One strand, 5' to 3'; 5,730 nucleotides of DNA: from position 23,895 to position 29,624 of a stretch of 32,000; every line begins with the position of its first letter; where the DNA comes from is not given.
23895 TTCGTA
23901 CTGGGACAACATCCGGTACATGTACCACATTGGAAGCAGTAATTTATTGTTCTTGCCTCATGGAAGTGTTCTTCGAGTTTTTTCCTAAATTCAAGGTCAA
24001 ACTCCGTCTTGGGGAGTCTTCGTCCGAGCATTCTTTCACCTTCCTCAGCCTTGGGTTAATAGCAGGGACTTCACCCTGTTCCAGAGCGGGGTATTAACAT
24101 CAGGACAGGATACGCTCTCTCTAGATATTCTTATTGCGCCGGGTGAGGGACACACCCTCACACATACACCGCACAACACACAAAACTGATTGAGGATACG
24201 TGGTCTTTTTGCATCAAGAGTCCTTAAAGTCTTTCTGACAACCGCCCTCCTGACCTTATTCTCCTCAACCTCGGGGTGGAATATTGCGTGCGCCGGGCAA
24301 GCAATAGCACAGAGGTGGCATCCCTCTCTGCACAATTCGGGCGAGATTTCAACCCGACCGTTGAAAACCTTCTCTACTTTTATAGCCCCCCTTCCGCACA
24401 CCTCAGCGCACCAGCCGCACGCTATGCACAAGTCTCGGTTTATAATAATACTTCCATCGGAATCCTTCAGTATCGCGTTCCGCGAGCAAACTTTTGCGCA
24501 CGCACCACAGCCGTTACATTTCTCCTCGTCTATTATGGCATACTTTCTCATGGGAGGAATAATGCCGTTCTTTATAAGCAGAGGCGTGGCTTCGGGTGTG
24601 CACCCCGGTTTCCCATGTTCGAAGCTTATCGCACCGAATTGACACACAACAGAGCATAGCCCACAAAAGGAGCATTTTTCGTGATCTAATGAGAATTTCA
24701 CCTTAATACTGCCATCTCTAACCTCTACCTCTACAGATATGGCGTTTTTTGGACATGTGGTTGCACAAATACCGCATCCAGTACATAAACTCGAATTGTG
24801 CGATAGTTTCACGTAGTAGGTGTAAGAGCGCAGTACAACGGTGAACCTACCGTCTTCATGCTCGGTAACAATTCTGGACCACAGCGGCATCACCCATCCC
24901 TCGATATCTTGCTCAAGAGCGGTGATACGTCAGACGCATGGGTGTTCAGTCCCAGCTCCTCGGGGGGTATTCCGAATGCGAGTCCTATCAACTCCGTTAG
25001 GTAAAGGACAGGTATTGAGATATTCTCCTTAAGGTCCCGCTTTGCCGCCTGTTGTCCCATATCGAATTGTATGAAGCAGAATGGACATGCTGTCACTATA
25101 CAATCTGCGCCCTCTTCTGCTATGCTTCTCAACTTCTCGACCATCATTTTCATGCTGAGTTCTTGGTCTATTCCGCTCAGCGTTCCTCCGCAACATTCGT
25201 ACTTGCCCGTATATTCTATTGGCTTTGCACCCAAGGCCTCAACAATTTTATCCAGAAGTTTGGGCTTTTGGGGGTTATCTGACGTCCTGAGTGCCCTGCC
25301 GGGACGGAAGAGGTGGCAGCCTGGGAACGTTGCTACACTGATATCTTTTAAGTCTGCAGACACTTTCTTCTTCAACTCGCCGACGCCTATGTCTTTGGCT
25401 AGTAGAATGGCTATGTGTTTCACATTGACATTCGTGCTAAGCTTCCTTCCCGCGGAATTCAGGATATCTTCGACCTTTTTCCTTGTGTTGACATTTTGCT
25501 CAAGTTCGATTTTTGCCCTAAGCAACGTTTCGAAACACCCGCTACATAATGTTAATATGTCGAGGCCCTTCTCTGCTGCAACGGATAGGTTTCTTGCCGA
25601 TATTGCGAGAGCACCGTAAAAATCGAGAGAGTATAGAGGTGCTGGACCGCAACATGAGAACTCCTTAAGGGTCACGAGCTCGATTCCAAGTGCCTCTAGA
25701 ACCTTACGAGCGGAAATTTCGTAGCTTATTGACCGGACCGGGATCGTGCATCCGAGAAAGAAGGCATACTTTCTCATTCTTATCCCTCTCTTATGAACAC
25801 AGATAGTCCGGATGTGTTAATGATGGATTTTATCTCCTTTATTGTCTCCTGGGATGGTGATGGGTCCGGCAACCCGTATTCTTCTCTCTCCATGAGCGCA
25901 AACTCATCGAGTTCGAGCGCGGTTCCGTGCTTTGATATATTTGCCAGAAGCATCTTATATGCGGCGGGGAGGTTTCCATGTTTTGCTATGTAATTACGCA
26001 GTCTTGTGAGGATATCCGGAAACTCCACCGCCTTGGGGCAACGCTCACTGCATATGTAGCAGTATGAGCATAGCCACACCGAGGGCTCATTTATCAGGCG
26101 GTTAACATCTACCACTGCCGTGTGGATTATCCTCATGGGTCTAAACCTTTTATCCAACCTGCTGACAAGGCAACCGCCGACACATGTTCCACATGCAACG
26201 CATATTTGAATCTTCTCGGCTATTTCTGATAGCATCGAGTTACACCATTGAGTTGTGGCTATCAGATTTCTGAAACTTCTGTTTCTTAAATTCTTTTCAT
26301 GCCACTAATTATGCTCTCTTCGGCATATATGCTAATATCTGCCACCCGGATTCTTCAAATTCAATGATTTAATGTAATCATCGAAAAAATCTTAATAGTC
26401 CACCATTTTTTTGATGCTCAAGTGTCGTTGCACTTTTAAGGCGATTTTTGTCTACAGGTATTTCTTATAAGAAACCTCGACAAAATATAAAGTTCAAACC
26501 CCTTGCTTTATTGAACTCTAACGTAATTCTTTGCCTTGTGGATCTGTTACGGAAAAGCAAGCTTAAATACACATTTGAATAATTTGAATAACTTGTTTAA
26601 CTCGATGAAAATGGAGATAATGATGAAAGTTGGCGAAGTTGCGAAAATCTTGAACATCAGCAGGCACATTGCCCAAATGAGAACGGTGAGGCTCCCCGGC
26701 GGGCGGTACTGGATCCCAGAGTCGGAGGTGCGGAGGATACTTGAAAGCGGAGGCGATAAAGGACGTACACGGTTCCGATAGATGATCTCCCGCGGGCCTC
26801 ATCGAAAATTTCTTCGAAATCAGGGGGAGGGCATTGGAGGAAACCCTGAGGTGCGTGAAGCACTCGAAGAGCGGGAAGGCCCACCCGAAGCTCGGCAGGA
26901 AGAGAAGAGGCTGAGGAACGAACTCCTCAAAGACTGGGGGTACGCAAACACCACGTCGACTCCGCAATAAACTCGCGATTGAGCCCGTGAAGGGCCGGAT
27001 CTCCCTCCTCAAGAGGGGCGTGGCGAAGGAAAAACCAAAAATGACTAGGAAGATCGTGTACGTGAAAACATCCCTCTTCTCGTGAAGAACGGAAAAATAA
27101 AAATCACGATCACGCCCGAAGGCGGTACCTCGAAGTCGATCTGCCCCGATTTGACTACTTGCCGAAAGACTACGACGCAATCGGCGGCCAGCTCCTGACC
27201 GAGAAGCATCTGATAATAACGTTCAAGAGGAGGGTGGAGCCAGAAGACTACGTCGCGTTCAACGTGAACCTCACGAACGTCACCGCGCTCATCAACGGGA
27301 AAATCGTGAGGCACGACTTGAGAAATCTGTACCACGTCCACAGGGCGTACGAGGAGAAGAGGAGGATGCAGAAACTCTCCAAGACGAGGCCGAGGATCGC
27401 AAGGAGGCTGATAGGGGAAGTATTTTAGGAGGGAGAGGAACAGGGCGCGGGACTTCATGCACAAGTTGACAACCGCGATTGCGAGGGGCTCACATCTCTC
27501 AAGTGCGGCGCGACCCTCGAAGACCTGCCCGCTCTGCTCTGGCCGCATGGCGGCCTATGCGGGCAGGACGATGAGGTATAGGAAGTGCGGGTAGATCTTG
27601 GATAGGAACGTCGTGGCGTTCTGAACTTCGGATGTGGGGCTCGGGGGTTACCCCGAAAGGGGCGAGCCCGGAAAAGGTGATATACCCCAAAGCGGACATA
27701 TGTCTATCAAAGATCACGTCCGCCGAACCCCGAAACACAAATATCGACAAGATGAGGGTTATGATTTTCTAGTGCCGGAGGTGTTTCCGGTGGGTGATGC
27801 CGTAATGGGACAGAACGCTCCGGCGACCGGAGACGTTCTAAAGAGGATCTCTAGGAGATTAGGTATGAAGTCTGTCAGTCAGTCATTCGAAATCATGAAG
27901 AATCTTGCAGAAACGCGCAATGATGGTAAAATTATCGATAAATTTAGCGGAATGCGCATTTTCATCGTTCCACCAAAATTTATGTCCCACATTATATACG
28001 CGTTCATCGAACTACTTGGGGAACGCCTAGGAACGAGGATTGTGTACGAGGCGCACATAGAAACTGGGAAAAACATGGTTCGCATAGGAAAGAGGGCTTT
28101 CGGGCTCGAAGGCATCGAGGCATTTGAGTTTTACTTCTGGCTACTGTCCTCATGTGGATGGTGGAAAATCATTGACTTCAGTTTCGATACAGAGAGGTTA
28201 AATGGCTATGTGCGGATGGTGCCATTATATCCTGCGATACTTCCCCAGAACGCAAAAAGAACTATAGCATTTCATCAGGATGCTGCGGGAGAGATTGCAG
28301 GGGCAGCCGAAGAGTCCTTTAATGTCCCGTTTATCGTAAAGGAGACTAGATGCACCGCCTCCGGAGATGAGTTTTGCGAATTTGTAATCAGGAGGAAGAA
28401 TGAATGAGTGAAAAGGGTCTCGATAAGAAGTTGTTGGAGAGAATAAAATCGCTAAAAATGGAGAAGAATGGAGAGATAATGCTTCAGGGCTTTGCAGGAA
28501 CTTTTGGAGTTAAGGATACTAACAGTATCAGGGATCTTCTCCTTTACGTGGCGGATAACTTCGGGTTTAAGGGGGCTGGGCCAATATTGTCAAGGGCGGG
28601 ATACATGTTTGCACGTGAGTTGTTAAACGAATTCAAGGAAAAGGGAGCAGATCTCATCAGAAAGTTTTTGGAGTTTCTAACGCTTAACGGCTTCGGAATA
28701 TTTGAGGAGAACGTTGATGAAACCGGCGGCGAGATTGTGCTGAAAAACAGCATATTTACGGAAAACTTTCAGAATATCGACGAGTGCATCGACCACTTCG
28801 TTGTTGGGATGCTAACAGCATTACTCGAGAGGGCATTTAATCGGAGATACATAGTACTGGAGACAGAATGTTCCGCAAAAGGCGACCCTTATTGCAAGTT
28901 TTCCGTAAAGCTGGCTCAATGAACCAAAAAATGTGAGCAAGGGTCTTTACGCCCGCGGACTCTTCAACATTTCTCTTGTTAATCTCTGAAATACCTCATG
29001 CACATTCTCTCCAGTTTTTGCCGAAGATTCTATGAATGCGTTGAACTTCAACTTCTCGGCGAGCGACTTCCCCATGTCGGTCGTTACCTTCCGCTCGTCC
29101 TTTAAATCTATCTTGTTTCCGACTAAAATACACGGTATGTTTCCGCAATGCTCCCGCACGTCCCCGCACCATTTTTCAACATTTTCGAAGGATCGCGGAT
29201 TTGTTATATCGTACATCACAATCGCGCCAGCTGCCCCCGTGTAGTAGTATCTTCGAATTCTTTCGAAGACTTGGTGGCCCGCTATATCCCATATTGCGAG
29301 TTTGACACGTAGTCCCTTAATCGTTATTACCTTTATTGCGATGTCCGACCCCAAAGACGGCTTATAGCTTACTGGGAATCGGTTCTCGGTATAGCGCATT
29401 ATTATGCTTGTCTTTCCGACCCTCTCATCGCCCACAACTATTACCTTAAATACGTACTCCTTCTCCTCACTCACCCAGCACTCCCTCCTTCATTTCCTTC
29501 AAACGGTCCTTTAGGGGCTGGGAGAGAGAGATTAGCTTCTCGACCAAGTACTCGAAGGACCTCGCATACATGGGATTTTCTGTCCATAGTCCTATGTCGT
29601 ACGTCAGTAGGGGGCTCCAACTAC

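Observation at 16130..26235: Ten-gene Hdr supercluster with three different HdrAs, two HdrBC pairs and two MvhD docks, but no electron-donor enzyme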

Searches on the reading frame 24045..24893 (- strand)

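Call 3: search_protein_families(library=pfam, proteins=[window:24045-24893:-])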
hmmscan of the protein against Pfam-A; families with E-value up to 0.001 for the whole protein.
window:24045-24893:- (282 aa): 15 families
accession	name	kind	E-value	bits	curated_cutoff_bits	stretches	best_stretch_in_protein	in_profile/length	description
PF00037.32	Fer4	-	4e-37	125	21.1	4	120-141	2-23/24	4Fe-4S binding domain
PF12838.12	Fer4_7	-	3.3e-27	95.2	27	4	37-88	2-52/52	4Fe-4S dicluster domain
PF12837.12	Fer4_6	-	7e-26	89.3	25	3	121-141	4-24/24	4Fe-4S binding domain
PF12797.12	Fer4_2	-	3.2e-20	71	24.5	1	119-136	3-20/22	4Fe-4S binding domain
PF13187.11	Fer4_9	-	1.6e-19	70.1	27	3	125-171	1-52/52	4Fe-4S dicluster domain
PF14697.11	Fer4_21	-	4.1e-19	68.9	35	3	119-172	1-58/59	4Fe-4S dicluster domain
PF13237.11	Fer4_10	-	1.7e-18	66.7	25.5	4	181-249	2-53/53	4Fe-4S dicluster domain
PF13484.11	Fer4_16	-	4.2e-18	66.3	30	1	191-249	4-64/66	4Fe-4S double cluster binding domain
PF13534.11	Fer4_17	-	1e-11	45.6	22.2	1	191-250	4-58/61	4Fe-4S dicluster domain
PF25160.1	LdpA_Fe-S-bd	-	5e-11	42.6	27.6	0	34-53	25-44/49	LdpA Fe-S cluster-binding domain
PF13183.11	Fer4_8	-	1.4e-10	42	27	0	30-50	47-67/68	4Fe-4S dicluster domain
PF13459.11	Fer4_15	-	1.6e-08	35.5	22.4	0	121-147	3-28/66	4Fe-4S single cluster domain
PF12800.12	Fer4_4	-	3.8e-08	33.4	24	0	35-49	2-16/17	4Fe-4S binding domain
PF12798.12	Fer4_3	-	9e-08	32.8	27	0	37-51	1-15/15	4Fe-4S binding domain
PF17179.9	Fer4_22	-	1.1e-05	26.6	27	0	16-50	60-94/95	4Fe-4S dicluster domain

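Call 6: search_protein_families(library=ncbifam, proteins=[window:24045-24893:-], max_evalue=0.00001)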
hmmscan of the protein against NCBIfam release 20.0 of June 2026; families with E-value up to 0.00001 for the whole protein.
window:24045-24893:- (282 aa): 72 families (the best 25 are shown)
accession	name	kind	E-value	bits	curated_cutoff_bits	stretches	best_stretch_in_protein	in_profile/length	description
NF042909.1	FMH_DH_FwdF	exception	2.5e-41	141.9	375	2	144-273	215-330/336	tungsten-dependent formylmethanofuran dehydrogenase subunit FwdF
NF009053.0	PRK12387.1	subfamily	3.7e-23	82.2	204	2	29-91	32-92/180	formate hydrogenlyase complex iron-sulfur subunit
TIGR01971.1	NuoI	subfamily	4.2e-22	78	113.05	1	31-91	36-100/121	NADH-quinone oxidoreductase, chain I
TIGR02179.1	PorD_KorD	subfamily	4.7e-22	77.9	60.05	1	119-174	20-75/78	2-oxoacid:acceptor oxidoreductase, delta subunit, pyruvate/2-ketoisovalerate family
NF040684.1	PorD_Arch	equivalog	3.7e-21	75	120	1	120-174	28-82/85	pyruvate synthase subunit PorD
NF006221.0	PRK08348.1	subfamily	8.6e-21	74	124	3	171-259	29-97/136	NADH-plastoquinone oxidoreductase subunit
NF040864.1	HgcB_ferredoxin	equivalog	7.3e-20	70.6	99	2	121-175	11-65/93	mercury methylation ferredoxin HgcB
NF038196.1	ferrodoxin_EFR1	subfamily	1.2e-18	68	75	0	149-214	180-239/242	EFR1 family ferrodoxin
TIGR04105.1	FeFe_hydrog_B1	subfamily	1.5e-18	66.8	450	1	162-254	121-205/462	monomeric [FeFe] hydrogenase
NF040770.1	hetero_SS_HdrA2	exception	4.8e-18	64.7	1100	2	150-242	573-659/777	CoB-CoM heterodisulfide reductase HdrA2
NF040612.1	F420_dehyd_FpoI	exception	1e-17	64.2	180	1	33-90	40-100/135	F420H2 dehydrogenase subunit FpoI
NF007202.0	PRK09623.1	equivalog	1.4e-17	64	166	1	119-175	46-102/105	3-methyl-2-oxobutanoate dehydrogenase subunit delta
NF006076.0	PRK08222.1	equivalog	4e-17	62.6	270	1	29-91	32-92/181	hydrogenase 4 subunit H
TIGR02700.1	flavo_MJ0208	hypoth_equivalog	5.9e-17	61.7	251.35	1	104-178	129-201/234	dihydromethanopterin reductase (acceptor)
NF045874.1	Vhu_polyferre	exception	3.2e-16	59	600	1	119-204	260-346/381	F420-non-reducing hydrogenase associated-polyferredoxin VhuB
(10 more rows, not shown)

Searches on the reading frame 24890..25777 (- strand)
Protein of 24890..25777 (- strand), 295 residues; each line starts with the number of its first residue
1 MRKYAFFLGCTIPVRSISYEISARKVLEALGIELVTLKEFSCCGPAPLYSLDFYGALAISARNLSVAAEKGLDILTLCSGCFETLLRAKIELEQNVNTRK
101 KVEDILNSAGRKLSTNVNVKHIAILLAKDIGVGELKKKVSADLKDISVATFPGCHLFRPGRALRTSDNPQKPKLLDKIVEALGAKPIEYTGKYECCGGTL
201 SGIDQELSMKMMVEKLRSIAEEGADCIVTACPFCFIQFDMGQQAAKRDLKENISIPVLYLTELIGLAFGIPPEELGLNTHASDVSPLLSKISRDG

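Call 3: search_protein_families(library=pfam, proteins=[window:24890-25777:-])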
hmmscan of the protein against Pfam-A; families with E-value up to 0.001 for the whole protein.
window:24890-25777:- (295 aa): 2 families
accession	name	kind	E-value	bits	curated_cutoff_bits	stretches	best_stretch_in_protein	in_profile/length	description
PF02754.22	CCG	-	8.5e-33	112.8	20.6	2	148-239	1-85/85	Cysteine-rich domain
PF22196.1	HdrB-like_C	-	0.00015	22.2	33.4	0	203-280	7-86/87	HdrB-like C-terminal domain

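Call 6: search_protein_families(library=ncbifam, proteins=[window:24890-25777:-], max_evalue=0.00001)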
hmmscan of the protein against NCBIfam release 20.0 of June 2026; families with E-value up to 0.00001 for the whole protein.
window:24890-25777:- (295 aa): 7 families
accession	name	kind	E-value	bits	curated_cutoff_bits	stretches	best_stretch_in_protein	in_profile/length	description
TIGR03288.1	CoB_CoM_SS_B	equivalog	3.2e-81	272.8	345.15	1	3-291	1-290/290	CoB--CoM heterodisulfide reductase subunit B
NF042965.1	MFR_anch_SdhE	equivalog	5.7e-52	177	500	1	3-283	2-277/282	8-methylmenaquinol:fumarate reductase membrane anchor subunit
NF041780.1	hetero_SS_HdrB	equivalog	4.9e-38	131.1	450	1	5-290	7-304/304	ferredoxin:CoB-CoM heterodisulfide reductase subunit HdrB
NF045670.1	quin_L_LdhH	equivalog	3.2e-20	72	800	1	3-250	468-697/706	L-lactate dehydrogenase (quinone) large subunit LdhH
NF004898.0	PRK06259.1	equivalog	1.1e-18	67.2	385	1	3-250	263-472/488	fumarate reductase (CoM/CoB) subunit TfrB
NF008434.0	PRK11274.1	equivalog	8.1e-10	38.2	333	1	2-244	168-394/409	glycolate oxidase subunit GlcF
NF008369.0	PRK11168.1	equivalog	8.8e-09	34.7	278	1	3-243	168-385/401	anaerobic glycerol-3-phosphate dehydrogenase subunit C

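Call 108: search_solved_structures(query=window:24890-25777:-, show_alignments=1, max_evalue=1e-10)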
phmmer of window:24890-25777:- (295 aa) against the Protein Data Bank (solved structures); distinct sequences matched with E-value up to 1e-10: 5.
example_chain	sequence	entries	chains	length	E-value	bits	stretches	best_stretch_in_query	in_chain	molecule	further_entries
5odc_B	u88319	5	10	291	5.6e-67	229.8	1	3-291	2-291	Heterodisulfide reductase, subunit B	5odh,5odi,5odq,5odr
8rvu_b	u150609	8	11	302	1.5e-62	215.3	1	4-291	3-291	H(2):CoB-CoM heterodisulfide,ferredoxin reductase subunit B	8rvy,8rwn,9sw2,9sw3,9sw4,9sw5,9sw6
8rvv_B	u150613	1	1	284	1e-61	212.5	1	4-281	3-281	H(2):CoB-CoM heterodisulfide,ferredoxin reductase subunit B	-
9sfi_C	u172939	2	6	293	1.4e-61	212.1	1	3-291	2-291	H(2)/formate:CoB-CoM heterodisulfide,ferredoxin reductase subunit B2 | Heterodisulfide reductase subunit B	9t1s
7bkb_B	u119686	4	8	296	1.9e-57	198.6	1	1-291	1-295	CoB--CoM heterodisulfide reductase subunit B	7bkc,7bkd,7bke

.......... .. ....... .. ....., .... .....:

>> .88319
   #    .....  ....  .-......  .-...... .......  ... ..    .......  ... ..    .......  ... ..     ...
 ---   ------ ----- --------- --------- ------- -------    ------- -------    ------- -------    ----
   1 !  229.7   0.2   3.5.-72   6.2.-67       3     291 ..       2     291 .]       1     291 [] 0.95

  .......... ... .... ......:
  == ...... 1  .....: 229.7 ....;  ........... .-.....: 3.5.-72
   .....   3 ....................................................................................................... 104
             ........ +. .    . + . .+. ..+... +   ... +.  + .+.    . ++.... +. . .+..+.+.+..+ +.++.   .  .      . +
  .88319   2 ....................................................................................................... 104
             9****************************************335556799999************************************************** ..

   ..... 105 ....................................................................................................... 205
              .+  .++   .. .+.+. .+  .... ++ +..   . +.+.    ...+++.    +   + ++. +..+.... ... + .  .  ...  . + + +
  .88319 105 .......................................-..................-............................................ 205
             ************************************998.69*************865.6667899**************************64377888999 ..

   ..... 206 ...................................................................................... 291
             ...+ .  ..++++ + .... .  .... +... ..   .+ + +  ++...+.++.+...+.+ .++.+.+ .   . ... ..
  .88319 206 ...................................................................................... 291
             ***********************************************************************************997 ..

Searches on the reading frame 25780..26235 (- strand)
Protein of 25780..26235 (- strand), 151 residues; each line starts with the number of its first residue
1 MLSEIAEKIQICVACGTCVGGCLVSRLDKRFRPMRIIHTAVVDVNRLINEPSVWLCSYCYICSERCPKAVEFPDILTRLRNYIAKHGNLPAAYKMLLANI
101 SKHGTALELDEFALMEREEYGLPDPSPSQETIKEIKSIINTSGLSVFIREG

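Call 3: search_protein_families(library=pfam, proteins=[window:25780-26235:-])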
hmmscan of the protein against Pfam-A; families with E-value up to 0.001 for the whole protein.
window:25780-26235:- (151 aa): 3 families
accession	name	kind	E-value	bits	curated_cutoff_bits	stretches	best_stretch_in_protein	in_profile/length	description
PF13183.11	Fer4_8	-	4.8e-07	30.7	27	1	10-69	3-67/68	4Fe-4S dicluster domain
PF13187.11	Fer4_9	-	3.2e-06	27.5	27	1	12-69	2-50/52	4Fe-4S dicluster domain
PF13534.11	Fer4_17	-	2.3e-05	25.3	22.2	1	12-70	2-60/61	4Fe-4S dicluster domain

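Call 6: search_protein_families(library=ncbifam, proteins=[window:25780-26235:-], max_evalue=0.00001)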
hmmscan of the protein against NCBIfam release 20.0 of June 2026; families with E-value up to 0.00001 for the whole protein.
window:25780-26235:- (151 aa): 7 families
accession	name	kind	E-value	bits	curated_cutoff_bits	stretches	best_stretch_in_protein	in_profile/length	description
TIGR03290.1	CoB_CoM_SS_C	equivalog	1.5e-27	96.3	160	1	9-144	1-140/144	CoB--CoM heterodisulfide reductase subunit C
NF038018.1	qmoC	equivalog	3.2e-13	49.9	300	1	6-102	14-110/360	quinone-interacting membrane-bound oxidoreductase complex subunit QmoC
NF041890.1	hdrC_Methbact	equivalog_domain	4.8e-11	42.6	270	1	7-75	26-93/192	ferredoxin:CoB-CoM heterodisulfide reductase subunit HdrC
NF009226.0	PRK12576.1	equivalog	1.7e-09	37.4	344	1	10-86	154-236/317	succinate dehydrogenase/fumarate reductase iron-sulfur subunit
NF041779.1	hetero_SS_HdrC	equivalog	2.2e-09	37.1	350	1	9-82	30-102/198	ferredoxin:CoB-CoM heterodisulfide reductase subunit HdrC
NF008369.0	PRK11168.1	equivalog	5.9e-07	28.7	278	1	7-103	8-106/401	anaerobic glycerol-3-phosphate dehydrogenase subunit C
NF004898.0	PRK06259.1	equivalog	5.6e-06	25.3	385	1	6-117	130-250/488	fumarate reductase (CoM/CoB) subunit TfrB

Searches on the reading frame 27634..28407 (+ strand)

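Call 5: search_protein_families(library=pfam, proteins=[window:27634-28407:+], max_evalue=0.00001)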
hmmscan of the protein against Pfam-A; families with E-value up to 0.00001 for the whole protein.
window:27634-28407:+ (257 aa): 1 family
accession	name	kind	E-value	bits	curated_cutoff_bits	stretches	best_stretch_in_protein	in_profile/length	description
PF02830.23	V4R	-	7.2e-09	36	31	1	218-253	26-61/62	V4R domain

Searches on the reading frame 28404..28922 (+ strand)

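Call 5: search_protein_families(library=pfam, proteins=[window:28404-28922:+], max_evalue=0.00001)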
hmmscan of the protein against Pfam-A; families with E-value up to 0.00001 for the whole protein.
window:28404-28922:+ (172 aa): 1 family
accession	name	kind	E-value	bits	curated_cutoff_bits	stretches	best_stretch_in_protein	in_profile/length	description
PF02830.23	V4R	-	1.2e-10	41.8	31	1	111-169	3-61/62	V4R domain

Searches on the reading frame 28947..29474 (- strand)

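Call 89: search_protein_families(library=pfam, proteins=[window:28947-29474:-], max_evalue=0.001)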
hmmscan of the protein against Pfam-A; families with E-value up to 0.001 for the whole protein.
window:28947-29474:- (175 aa): 6 families
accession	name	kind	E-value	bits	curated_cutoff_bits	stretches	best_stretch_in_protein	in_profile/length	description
PF00071.28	Ras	-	1.9e-54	184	21.6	1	10-170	1-161/162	Ras family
PF08477.19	Roc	-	2.5e-32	112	27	1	10-123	1-119/119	Ras of Complex, Roc, domain of DAPkinase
PF00025.27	Arf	-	4.2e-14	52.8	22.3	1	8-168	14-173/174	ADP-ribosylation factor family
PF01926.29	MMR_HSR1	-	8.9e-06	26.2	21.9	1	10-121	1-113/113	50S ribosome-binding GTPase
PF00009.33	GTP_EFTU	-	1.3e-05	25.3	26.5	1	45-167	57-184/188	Elongation factor Tu GTP binding domain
PF02421.24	FeoB_N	-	0.00025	21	27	0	10-163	2-154/156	Ferrous iron transport protein B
